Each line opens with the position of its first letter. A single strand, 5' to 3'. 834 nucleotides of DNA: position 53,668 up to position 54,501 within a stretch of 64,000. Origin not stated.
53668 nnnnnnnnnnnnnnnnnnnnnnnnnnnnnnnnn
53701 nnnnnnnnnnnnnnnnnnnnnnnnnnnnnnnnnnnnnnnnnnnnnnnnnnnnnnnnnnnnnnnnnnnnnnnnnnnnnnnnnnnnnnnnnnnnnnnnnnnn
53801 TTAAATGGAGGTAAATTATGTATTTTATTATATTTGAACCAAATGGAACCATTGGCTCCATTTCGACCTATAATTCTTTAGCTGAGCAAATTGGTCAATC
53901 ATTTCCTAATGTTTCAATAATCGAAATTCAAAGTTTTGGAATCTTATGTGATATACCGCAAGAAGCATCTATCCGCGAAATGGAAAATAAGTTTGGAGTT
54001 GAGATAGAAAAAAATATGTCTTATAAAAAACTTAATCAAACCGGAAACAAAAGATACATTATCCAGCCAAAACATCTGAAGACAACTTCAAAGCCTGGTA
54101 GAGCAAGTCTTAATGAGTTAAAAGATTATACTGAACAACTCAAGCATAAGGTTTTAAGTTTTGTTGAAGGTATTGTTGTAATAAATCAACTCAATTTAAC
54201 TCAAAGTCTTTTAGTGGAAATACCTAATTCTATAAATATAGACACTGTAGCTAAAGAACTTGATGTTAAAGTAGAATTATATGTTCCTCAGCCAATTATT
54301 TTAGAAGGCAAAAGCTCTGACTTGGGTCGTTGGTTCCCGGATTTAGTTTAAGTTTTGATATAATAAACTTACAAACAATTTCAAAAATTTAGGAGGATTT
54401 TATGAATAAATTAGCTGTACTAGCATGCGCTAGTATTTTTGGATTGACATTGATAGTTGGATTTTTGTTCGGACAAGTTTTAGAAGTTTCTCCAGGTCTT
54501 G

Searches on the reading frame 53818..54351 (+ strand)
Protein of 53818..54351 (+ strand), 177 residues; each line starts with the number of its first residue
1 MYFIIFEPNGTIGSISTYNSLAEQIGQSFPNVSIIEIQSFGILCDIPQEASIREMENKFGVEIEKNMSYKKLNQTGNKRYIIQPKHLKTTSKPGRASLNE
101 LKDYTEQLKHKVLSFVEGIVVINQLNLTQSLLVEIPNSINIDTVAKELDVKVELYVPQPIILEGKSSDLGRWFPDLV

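Call 32: find_encoding_contigs(protein=window:53818-54351:+, flank=10000, max_places=10)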
Protein window:53818-54351:+ (177 aa): 3 contigs read that carry it; 1 place shown.
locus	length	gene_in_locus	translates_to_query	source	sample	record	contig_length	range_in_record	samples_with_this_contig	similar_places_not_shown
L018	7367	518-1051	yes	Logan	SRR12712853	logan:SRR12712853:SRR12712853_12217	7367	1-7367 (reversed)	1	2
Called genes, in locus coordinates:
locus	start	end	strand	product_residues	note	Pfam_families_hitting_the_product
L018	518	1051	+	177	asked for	-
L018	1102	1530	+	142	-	-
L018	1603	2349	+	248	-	PF00483:NTP_transferase, PF01128:IspD (weak), PF12804:NTP_transf_3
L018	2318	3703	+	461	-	PF02366:PMT, PF13231:PMT_2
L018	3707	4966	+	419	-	PF27218:MJ0043_C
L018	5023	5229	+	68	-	-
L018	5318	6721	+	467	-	PF00224:PK, PF02887:PK_C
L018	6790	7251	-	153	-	-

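Call 33: find_homologous_proteins(query=window:53818-54351:+, max_evalue=0.001)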
Query window:53818-54351:+ (177 aa): 1 proteins with E <= 0.001 among 56 candidates.
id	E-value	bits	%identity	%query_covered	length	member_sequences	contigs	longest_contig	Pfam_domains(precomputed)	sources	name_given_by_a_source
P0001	1.6e-109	381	100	100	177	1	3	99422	-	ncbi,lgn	-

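Call 92: search_protein_families(library=pfam, proteins=[window:53818-54351:+], max_evalue=0.001)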
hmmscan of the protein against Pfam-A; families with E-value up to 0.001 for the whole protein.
window:53818-54351:+ (177 aa): 0 families
